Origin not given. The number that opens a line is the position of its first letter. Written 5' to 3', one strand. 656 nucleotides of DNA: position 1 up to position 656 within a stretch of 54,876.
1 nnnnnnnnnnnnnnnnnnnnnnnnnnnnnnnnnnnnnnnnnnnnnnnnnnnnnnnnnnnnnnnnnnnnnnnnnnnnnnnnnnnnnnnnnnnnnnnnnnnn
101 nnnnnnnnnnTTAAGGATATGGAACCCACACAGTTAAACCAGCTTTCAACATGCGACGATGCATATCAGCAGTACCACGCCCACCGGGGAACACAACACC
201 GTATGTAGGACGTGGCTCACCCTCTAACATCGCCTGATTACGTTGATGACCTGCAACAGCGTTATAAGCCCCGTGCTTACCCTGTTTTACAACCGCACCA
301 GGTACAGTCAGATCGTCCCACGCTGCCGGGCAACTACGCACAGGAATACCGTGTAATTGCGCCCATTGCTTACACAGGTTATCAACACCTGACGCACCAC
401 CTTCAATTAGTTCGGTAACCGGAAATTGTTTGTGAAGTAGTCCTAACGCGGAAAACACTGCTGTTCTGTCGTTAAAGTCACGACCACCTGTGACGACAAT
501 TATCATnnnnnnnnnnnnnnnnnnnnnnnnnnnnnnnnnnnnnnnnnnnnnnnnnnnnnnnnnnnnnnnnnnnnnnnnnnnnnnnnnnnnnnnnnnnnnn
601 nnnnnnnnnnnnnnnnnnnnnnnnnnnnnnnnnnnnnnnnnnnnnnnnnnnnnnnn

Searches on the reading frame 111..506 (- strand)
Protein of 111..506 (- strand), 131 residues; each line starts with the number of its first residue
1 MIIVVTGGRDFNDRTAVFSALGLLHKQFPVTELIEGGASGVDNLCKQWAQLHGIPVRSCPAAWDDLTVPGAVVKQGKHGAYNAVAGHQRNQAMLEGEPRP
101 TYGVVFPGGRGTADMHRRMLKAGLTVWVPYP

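Call 3: search_protein_families(library=pfam, proteins=[window:111-506:-], max_evalue=1)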
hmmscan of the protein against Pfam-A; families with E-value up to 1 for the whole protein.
window:111-506:- (131 aa): 1 family
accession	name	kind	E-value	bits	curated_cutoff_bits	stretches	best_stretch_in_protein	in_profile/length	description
PF10686.14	YAcAr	-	1.1e-19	70.5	28.2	1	1-64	1-64/66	YspA, cpYpsA-related SLOG family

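Call 4: search_protein_families(library=phrogs, proteins=[window:111-506:-], max_evalue=0.01)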
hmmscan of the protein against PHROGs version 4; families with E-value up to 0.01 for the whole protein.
window:111-506:- (131 aa): 2 families
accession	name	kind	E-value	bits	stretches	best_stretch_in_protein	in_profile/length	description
phrog_289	-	other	1.8e-23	84.2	1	1-128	23-137/500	GTP-binding domain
phrog_16939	-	unknown function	0.00018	21.8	1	1-64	1-70/330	-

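Call 10: search_protein_families(library=ncbifam, proteins=[window:111-506:-], max_evalue=1)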
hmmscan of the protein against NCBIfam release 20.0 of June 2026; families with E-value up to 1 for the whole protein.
window:111-506:- (131 aa): 0 families

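Call 11: search_protein_families(library=padloc, proteins=[window:111-506:-], max_evalue=1)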
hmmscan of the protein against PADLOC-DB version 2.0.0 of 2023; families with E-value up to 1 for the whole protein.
window:111-506:- (131 aa): 0 families

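Call 32: find_homologous_proteins(query=window:111-506:-, max_evalue=0.001)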
Query window:111-506:- (131 aa): 806 proteins with E <= 0.001 among 842 candidates; the best 120 are listed.
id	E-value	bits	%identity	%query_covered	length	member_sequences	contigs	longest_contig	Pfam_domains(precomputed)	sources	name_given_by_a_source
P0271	2.2e-84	299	99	99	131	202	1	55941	PF10686.15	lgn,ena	-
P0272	8.6e-83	293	97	99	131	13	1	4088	PF10686.15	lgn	-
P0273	1.6e-81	289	95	100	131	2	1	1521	PF10686.15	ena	-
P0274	3.3e-81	288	96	100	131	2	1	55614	PF10686.15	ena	-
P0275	4.2e-81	288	96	99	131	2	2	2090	PF10686.15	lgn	-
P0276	6.5e-81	287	95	100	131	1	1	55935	PF10686.15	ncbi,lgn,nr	ncbi:DUF2493 domain-containing protein [Salmonella enterica]|nr:DUF2493 domain-containing protein [S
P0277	5.7e-69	249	82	99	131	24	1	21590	PF10686.15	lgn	-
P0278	1.2e-67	244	78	99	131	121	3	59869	PF10686.15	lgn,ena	-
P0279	8.0e-67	242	80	99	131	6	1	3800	PF10686.15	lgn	-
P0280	1.6e-43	166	94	60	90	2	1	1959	PF10686.15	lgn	-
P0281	8.8e-43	164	60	99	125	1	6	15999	PF10686.15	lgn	-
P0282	7.5e-35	138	52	98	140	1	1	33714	PF10686.15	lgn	-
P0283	1.3e-33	134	53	95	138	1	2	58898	PF10686.15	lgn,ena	-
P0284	4.6e-32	129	50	97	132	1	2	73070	PF10686.15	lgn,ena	-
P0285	1.5e-31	127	52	99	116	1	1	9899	PF10686.15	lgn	-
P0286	4.5e-31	126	52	99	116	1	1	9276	PF10686.15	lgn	-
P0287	5.5e-31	126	54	95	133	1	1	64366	PF10686.15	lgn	-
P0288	7.9e-30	122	50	98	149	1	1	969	PF10686.15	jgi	jgi:hypothetical protein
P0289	8.7e-30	122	53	99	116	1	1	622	PF10686.15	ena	-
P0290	1.6e-29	121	49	95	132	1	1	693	PF10686.15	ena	-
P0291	2.7e-29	120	47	97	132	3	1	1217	PF10686.15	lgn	-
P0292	1.3e-27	115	49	95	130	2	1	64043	PF10686.15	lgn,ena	-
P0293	1.5e-27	114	96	44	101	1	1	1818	PF10686.15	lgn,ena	-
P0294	1.7e-27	114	48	95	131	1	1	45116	PF10686.15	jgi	jgi:predicted Rossmann-fold nucleotide-binding protein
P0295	2.4e-27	114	50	96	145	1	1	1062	PF10686.15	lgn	-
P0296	2.8e-27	114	49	99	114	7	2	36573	PF10686.15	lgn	-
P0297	4.7e-26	110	48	97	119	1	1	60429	PF10686.15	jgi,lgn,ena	-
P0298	1.3e-25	108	46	96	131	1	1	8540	PF10686.15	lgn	-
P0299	2.5e-25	107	66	58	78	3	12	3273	PF10686.15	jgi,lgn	jgi:hypothetical protein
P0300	3.0e-25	107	48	96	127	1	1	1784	PF10686.15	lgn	-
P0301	4.9e-25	106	52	99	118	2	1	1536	PF10686.15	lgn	-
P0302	7.6e-25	106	44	97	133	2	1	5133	PF10686.15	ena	-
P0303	1.6e-24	105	43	97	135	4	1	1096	PF10686.15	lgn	-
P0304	2.2e-24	104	48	99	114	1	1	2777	PF10686.15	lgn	-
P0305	4.9e-24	103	48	99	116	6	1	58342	PF10686.15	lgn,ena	-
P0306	1.1e-23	102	48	98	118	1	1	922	PF10686.15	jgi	jgi:hypothetical protein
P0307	1.4e-23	101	49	95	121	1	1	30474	PF10686.15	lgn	-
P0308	1.6e-23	101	46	95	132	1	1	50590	PF10686.15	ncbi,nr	ncbi:DUF2493 domain-containing protein [candidate division KSB1 bacterium]|nr:DUF2493 domain-contain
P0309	2.3e-23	101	45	96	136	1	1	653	PF10686.15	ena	-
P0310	2.9e-23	101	44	95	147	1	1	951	PF10686.15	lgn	-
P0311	1.4e-22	98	47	99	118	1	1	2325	PF10686.15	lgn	-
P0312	2.0e-22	98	48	97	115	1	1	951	PF10686.15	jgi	jgi:hypothetical protein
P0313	2.1e-22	98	46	96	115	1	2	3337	PF10686.15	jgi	jgi:predicted Rossmann-fold nucleotide-binding protein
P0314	4.1e-22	97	49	95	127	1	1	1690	PF10686.15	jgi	-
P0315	6.5e-22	96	46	95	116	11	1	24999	PF10686.15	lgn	-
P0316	1.6e-21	95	42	98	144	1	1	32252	PF10686.15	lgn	-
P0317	1.7e-21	95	44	99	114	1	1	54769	PF10686.15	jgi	jgi:hypothetical protein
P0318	5.2e-21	93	47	95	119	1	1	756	PF10686.15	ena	-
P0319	6.6e-21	93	43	95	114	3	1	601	PF10686.15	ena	-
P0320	6.8e-21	93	43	98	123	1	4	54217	PF10686.15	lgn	-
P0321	8.8e-21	92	44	95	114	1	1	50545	PF10686.15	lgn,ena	-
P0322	1.8e-20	91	48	96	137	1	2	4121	PF10686.15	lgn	-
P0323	2.6e-20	91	46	97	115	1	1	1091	PF10686.15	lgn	-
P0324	2.8e-20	91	42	99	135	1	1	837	PF10686.15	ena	-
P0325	2.8e-20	91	47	98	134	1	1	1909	PF10686.15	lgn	-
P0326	3.1e-20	91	41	95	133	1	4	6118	PF10686.15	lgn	-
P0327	4.1e-20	90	48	96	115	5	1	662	PF10686.15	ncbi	-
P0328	4.9e-20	90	43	96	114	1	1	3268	PF10686.15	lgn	-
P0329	6.4e-20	90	43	95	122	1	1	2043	PF10686.15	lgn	-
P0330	1.0e-19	89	46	96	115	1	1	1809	PF10686.15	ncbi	-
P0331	1.5e-19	88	44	97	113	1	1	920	PF10686.15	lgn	-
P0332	1.6e-19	88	45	97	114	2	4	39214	PF10686.15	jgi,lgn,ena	-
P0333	3.0e-19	87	44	96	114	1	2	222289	PF10686.15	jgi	jgi:hypothetical protein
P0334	4.0e-19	87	45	97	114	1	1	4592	PF10686.15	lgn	-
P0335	4.5e-19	87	43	98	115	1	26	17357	PF10686.15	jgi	jgi:hypothetical protein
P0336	4.5e-19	87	43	99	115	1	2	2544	PF10686.15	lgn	-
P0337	5.0e-19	87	42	98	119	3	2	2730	PF10686.15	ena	-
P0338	5.8e-19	87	46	97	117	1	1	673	PF10686.15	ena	-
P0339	5.8e-19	87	44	98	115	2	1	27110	PF10686.15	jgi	jgi:hypothetical protein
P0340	6.1e-19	86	45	97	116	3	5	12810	PF10686.15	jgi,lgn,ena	-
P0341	7.3e-19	86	38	100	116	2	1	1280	PF10686.15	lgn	-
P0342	8.0e-19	86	43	98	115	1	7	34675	PF10686.15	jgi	jgi:hypothetical protein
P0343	8.6e-19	86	44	96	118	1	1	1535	PF10686.15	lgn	-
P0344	9.4e-19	86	43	98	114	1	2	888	PF10686.15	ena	-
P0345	9.9e-19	86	43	98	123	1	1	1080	PF10686.15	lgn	-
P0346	1.0e-18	86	44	97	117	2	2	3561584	PF10686.15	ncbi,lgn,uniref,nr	ncbi:hypothetical protein Saro_2986 [Novosphingobium aromaticivorans DSM 12444]|uniref:YspA cpYpsA-r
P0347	1.2e-18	86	43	96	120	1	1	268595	PF10686.15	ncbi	-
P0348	1.2e-18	85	44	96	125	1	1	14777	PF10686.15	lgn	-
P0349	1.4e-18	85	43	95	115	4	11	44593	PF10686.15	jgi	jgi:hypothetical protein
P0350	1.4e-18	85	43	96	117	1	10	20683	PF10686.15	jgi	jgi:hypothetical protein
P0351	1.6e-18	85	46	97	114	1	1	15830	PF10686.15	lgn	-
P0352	1.7e-18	85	48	96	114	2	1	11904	PF10686.15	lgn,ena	-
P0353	1.7e-18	85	40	96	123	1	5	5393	PF10686.15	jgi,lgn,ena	-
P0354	2.2e-18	85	46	93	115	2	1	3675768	PF10686.15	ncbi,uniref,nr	ncbi:DUF2493 domain-containing protein [Sinorhizobium meliloti]|uniref:DUF2493 domain-containing pro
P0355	2.4e-18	85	45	90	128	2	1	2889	PF10686.15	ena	-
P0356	2.9e-18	84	46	98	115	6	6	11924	PF10686.15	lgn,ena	-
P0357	3.1e-18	84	43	95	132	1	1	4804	PF10686.15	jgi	jgi:YspA, cpYpsA-related SLOG family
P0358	3.2e-18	84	42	97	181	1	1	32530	PF10686.15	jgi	jgi:hypothetical protein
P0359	4.0e-18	84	42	98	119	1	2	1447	PF10686.15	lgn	-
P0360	4.3e-18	84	42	98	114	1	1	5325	PF10686.15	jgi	jgi:phosphoribosylformylglycinamidine (FGAM) synthase-like amidotransferase family enzyme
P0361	5.7e-18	83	44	96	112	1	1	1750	PF10686.15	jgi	jgi:predicted Rossmann-fold nucleotide-binding protein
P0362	6.3e-18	83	40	96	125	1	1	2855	PF10686.15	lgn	-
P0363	8.2e-18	83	46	71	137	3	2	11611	PF10686.15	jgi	-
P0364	8.7e-18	83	44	100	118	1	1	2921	PF10686.15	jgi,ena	-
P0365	9.2e-18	83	42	95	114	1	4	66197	PF10686.15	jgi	jgi:hypothetical protein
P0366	1.2e-17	82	47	98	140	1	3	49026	PF10686.15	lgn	-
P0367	1.2e-17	82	44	98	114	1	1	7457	PF10686.15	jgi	jgi:hypothetical protein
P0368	1.2e-17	82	42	98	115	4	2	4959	PF10686.15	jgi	jgi:hypothetical protein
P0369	1.4e-17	82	46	97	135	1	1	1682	PF10686.15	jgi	-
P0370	1.6e-17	82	42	98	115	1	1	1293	PF10686.15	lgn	-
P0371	1.8e-17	82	43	97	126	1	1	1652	PF10686.15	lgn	-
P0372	1.9e-17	82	44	97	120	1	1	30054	PF10686.15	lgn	-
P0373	2.0e-17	82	44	96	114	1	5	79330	PF10686.15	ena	-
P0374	2.1e-17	82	40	96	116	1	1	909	PF10686.15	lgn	-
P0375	2.3e-17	81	40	100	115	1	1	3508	PF10686.15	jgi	-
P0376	2.3e-17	81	45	96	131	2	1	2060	PF10686.15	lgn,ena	-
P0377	2.4e-17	81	46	96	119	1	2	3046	PF10686.15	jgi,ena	-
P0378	2.8e-17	81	40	96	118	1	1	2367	PF10686.15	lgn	-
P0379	2.9e-17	81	43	97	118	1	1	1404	PF10686.15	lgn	-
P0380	2.9e-17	81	42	93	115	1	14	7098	PF10686.15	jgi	jgi:hypothetical protein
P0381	2.9e-17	81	44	95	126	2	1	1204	PF10686.15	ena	-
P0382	2.9e-17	81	44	96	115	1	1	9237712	PF10686.15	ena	-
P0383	3.4e-17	81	43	97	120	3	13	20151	PF10686.15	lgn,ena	-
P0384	3.5e-17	81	44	95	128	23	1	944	PF10686.15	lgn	-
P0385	3.5e-17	81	42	98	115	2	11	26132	PF10686.15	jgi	jgi:hypothetical protein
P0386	3.9e-17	81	44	96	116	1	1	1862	PF10686.15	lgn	-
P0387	4.0e-17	81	45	96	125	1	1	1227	PF10686.15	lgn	-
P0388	4.0e-17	81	41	96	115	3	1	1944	PF10686.15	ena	-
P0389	4.2e-17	81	42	97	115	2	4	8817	PF10686.15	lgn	-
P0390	5.2e-17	80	41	98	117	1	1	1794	PF10686.15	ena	-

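Call 36: find_related_loci(query=window:111-506:-, collection=viral_contigs, flank=6000)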
Query window:111-506:- (131 aa) in viral_contigs; peptide patterns used: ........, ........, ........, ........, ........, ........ (x = any residue, [..] = any of these).
9 stretches matched a pattern; 9 encode a relative of the query (tblastn E <= 1e-3); 8 distinct loci.
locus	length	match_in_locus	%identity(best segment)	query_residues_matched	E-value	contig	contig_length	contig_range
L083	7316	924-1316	100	1-131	3e-88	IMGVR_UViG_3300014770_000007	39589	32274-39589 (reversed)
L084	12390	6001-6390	98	1-130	2e-85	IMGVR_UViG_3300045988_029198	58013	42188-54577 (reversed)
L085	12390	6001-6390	82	1-130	1e-72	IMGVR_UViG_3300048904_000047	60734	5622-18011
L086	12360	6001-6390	79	1-130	1e-71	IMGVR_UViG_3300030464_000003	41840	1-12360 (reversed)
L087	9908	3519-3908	78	1-130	2e-71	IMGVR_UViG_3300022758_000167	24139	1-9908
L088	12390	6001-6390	78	1-130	4e-71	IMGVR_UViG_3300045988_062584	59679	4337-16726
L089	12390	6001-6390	78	1-130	7e-71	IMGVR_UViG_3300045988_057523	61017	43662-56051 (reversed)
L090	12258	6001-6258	93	1-86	8e-51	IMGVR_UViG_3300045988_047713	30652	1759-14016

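Call 49: find_related_loci(query=A3, collection=viral_contigs, flank=5000)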
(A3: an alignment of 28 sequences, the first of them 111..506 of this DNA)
Query A3 (131 aa) in viral_contigs; peptide patterns used: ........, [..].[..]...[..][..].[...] (x = any residue, [..] = any of these).
600 stretches matched a pattern (row limit reached: there are more); 557 encode a relative of the query (tblastn E <= 1e-3); the best 80 are kept; 80 distinct loci.
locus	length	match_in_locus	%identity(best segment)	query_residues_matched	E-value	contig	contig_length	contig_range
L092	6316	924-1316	100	1-131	2e-87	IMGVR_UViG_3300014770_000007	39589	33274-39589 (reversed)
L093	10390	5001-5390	98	1-130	1e-84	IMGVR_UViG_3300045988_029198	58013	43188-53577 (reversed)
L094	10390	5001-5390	79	1-130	8e-71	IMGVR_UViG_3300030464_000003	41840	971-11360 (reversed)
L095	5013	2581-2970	59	1-130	2e-54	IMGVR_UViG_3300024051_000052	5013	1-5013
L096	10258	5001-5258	93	1-86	6e-50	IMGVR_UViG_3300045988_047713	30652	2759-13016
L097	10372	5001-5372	49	1-124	1e-35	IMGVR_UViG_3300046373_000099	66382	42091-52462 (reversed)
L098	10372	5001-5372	50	1-124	1e-35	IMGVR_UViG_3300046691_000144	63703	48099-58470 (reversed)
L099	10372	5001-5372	50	1-124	9e-35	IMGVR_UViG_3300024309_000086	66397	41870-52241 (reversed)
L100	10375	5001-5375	48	3-127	7e-33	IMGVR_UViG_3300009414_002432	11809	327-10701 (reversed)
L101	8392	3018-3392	48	3-127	6e-33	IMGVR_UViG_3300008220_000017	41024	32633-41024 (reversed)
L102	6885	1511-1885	48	3-127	6e-33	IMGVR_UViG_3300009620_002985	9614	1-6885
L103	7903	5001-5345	45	1-130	8e-32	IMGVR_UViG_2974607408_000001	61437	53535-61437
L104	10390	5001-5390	55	1-130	8e-50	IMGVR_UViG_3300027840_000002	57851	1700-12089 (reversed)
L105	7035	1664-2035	46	1-124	5e-31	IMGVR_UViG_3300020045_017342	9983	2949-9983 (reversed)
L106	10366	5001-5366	46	3-124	2e-30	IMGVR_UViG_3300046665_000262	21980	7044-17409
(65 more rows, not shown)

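Call 73: predict_structure(alignment_id=A3)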
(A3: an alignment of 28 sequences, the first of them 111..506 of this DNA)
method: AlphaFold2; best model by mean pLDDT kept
length: 131 residues; sequences in the alignment: 28
mean_pLDDT: 96.4   pTM: 0.88
mean pLDDT of the five models: 96.4, 96.2, 96.2, 95.9, 95.7
residues with pLDDT >= 90: 128; 70-90: 2; 50-70: 1; < 50: 0
segments of 3 or more residues with pLDDT < 50: none
pLDDT, mean of each block of 10 residues (from residue 1): 97 98 98 97 98 98 95 96 95 95 97 96 96 70
secondary structure, 60 per line:
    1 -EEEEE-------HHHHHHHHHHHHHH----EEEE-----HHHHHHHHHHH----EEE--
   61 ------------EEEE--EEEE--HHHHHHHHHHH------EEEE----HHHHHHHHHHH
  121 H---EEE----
elements in order: E2-6 H14-27 E32-35 H41-51 E56-58 E73-76 E79-82 H85-95 E102-105 H110-121 E125-127

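Call 77: search_dna_similar(query=window:111-506:-, collection=phages, mode=protein, max_rows=60, rows=best)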
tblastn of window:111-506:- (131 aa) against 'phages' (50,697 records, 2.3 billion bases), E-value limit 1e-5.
Records with a match: 634; places in all: 635; records where one place covers at least 80% of the query: 625.
Best place of each record, by identity: >=99% 1; 95-99% 9; 80-90% 3; 60-80% 5; <60% 616.
By first word of the organism name: Salmonella 168; Klebsiella 107; Vibrio 87; Escherichia 69; Mycobacterium 33; Rhodobacter 28; Rhizobium 20; Dickeya 19; Pseudomonas 17; Agrobacterium 6; and 36 more.
By host as written in the record: - 85; Klebsiella pneumoniae 57; Rhodobacter capsulatus YW1 28; Salmonella enterica 28; Escherichia coli 24; Salmonella enterica subsp. enterica serovar Enteritidis PT1 21; Mycobacterium smegmatis mc2 155 15; Salmonella enterica subsp. enterica serovar Typhimurium 14; and 177 more.
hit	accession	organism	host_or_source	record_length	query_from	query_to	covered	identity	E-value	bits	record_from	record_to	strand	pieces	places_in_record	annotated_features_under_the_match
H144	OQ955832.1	Escherichia phage vB_EcoS_PJ16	Multidrug resistant Escherichia coli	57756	1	131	100%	99.2%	6e-83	269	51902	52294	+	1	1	PJ16_085: hypothetical protein | PJ16_084: cytosine specific methyltransferase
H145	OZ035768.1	Sashavirus 536P12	-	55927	1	131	100%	96.9%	1e-81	265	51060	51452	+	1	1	record has no annotation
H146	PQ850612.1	Escherichia phage KarinMuster_Bas82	Escherichia coli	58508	1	131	100%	96.9%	1e-81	265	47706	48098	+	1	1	GTP-binding domain | hypothetical protein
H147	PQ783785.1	Escherichia phage PDP46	Escherichia coli HS(pFamp)R (ATCC ...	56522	1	131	100%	96.9%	6e-81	263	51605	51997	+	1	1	SLOG cluster4 family protein | cytosine specific methyltransferase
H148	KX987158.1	Salmonella phage vB_SenS_Sasha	Salmonella enterica subsp. enterica ...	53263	1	130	99%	97.7%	4e-82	267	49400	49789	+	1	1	hypothetical protein | ribosome_binding_site | C-5 cytosine-specific DNA methylase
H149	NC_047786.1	Salmonella phage vB_SenS_Sasha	Salmonella enterica subsp. enterica ...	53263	1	130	99%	97.7%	4e-82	267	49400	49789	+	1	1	GTP-binding domain | ribosome_binding_site | DNA methyltransferase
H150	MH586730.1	Salmonella phage Solent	Salmonella enterica subsp. enterica ...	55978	1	130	99%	97.7%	4e-82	267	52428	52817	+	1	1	hypothetical protein | ribosome_binding_site | putative C-5 cytosine-specific DNA methylase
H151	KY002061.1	Salmonella phage vB_SenS_Sergei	Salmonella enterica subsp. enterica ...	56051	1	130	99%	97.7%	4e-82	267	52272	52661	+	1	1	hypothetical protein | ribosome_binding_site | C-5 cytosine-specific DNA methylase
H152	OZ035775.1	Sashavirus BDX09P1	-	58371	1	130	99%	97.7%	7e-81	263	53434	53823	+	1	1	record has no annotation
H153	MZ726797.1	Escherichia phage vB_EcoS_AVIO78A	Escherichia coli O78 Strain ECL23026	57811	1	130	99%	96.9%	7e-81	263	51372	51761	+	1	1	swarming motility protein | hypothetical protein | ParB-like protein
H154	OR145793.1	Klebsiella phage Kpn BU9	Klebsiella pneumoniae BU9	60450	1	130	99%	80.0%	9e-69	229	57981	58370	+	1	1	GTP-binding domain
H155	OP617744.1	Klebsiella phage KP13-27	Klebsiella pneumoniae KP13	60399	1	130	99%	79.2%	2e-67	224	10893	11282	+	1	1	hypothetical protein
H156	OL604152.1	Klebsiella phage vB_KpnS-Carvaje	Klebsiella pneumoniae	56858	1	130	99%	79.2%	3e-67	224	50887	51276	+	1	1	hypothetical protein (x2)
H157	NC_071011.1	Klebsiella phage vB_KpnS-Carvaje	Klebsiella pneumoniae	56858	1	130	99%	79.2%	3e-67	224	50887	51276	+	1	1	hypothetical protein (x2)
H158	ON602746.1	Klebsiella phage VLCpiS10a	Klebsiella pneumoniae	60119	1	130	99%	79.2%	3e-67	224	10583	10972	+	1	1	GTP-binding domain protein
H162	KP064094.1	Escherichia phage CAjan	Escherichia coli K12 MG1655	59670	1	130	99%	46.2%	9e-34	129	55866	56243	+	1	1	putative DNA binding protein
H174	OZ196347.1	Vibrio phage K389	Seawater and oysters mix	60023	1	130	99%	46.2%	3e-20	91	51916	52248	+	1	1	GTP-binding domain | DNA methyltransferase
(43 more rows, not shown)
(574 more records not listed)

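Call 78: fold_search(model_id=the predicted structure, library=pdb)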
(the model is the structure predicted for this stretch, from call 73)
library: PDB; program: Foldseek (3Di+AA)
matches with E <= 10: 1711; with E <= 0.001: 1
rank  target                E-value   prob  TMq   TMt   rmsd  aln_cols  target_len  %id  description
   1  1wek_F                7.4e-04  1.00  0.63  0.42   7.7       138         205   17  Crystal structure of the conserved hypothetical protein TT1465 from Thermus thermophilus HB8 (released 2004-11-25)
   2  5wq3_C                1.6e-03  1.00  0.53  0.36   8.2       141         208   16  Crystal structure of type-II LOG from Corynebacterium glutamicum (released 2017-04-12)
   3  2iz7_B                1.8e-03  1.00  0.58  0.49   8.9       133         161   19  structure of Moco Carrier Protein from Chlamydomonas reinhardtii (released 2006-07-27)
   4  8zva                  2.1e-03  1.00  0.69  0.32   6.8       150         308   12  structure of ShosA from E.coli APEC O1 (released 2025-04-09)
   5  1wek_D                4.0e-03  1.00  0.62  0.41   6.7       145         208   16  Crystal structure of the conserved hypothetical protein TT1465 from Thermus thermophilus HB8 (released 2004-11-25)
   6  5wq3_B                4.0e-03  1.00  0.61  0.40   5.4       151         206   14  Crystal structure of type-II LOG from Corynebacterium glutamicum (released 2017-04-12)
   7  3uqz_C                5.6e-03  1.00  0.68  0.33   5.8       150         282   15  X-ray structure of DNA processing protein A (DprA) from Streptococcus pneumoniae (released 2012-08-29)
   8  4g9o_A                5.6e-03  0.82  0.30  0.19  11.6       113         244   13  Crystal Structure of H234A Mutant of Stationary Phase Survival Protein (SurE) from Salmonella typhimurium (released 2013-03-13)
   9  7vfm_C                6.8e-03  0.51  0.29  0.10  17.7       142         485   12  Crystal structure of SdgB (UDP and SD peptide-binding form) (released 2021-11-24)
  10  3uqz_A                7.8e-03  1.00  0.68  0.33   5.8       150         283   15  X-ray structure of DNA processing protein A (DprA) from Streptococcus pneumoniae (released 2012-08-29)
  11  4bmv_I                7.8e-03  0.90  0.44  0.26   7.2       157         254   13  Short-chain dehydrogenase from Sphingobium yanoikuyae in complex with NADPH (released 2014-03-19)
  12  2iz5_D                8.3e-03  1.00  0.56  0.47   8.3       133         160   20  FUNCTION AND STRUCTURE OF THE MOLYBDENUM COFACTOR CARRIER PROTEIN MCP FROM CHLAMYDOMONAS REINHARDTII (released 2006-07-26)
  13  1pnv_A                8.3e-03  0.95  0.45  0.20   6.8       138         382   14  Crystal Structure of TDP-epi-Vancosaminyltransferase GtfA in complexes with TDP and Vancomycin (released 2003-08-12)
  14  4bmv_C                8.9e-03  0.91  0.45  0.26   7.1       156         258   12  Short-chain dehydrogenase from Sphingobium yanoikuyae in complex with NADPH (released 2014-03-19)
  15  8sxw_B                1.0e-02  0.97  0.47  0.21   7.1       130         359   18  X-ray crystal structure of UDP- 2,3-diacetamido-2,3-dideoxy-glucuronic acid-2-epimerase from Thermus thermophilus stra (released 2023-09-13)
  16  1wek_C                1.1e-02  1.00  0.63  0.42   6.4       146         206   16  Crystal structure of the conserved hypothetical protein TT1465 from Thermus thermophilus HB8 (released 2004-11-25)
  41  3uqz_B                3.5e-02  1.00  0.68  0.33   5.8       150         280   15  X-ray structure of DNA processing protein A (DprA) from Streptococcus pneumoniae (released 2012-08-29)
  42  1wek_E                3.5e-02  0.99  0.61  0.40   3.8       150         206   15  Crystal structure of the conserved hypothetical protein TT1465 from Thermus thermophilus HB8 (released 2004-11-25)
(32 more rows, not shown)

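Call 79: get_annotated_region(hit=H174, flank=2500)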
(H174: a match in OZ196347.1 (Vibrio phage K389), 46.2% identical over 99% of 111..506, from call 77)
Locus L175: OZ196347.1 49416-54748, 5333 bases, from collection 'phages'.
description: Vibrio phage K389 genome assembly, chromosome: VPK389_1.
organism: Vibrio phage K389 (NCBI taxid 3105669)
taxonomy: Viruses
host: -; source: Seawater and oysters mix; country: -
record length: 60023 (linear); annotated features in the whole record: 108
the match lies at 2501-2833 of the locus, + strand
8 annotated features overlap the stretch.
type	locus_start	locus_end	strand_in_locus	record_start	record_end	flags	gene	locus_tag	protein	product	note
CDS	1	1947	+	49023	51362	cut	-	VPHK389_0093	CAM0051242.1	DNA primase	-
CDS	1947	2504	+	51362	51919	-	-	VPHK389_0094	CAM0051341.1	DNA methyltransferase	-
CDS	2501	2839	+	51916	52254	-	-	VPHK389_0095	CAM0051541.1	GTP-binding domain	-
CDS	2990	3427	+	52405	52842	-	-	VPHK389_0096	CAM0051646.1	hypothetical protein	-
CDS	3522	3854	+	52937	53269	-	-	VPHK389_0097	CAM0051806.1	hypothetical protein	-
CDS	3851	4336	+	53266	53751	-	-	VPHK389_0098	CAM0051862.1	hypothetical protein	-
CDS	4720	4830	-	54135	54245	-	-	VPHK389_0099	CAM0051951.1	hypothetical protein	-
CDS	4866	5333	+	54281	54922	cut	-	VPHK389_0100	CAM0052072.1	hypothetical protein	-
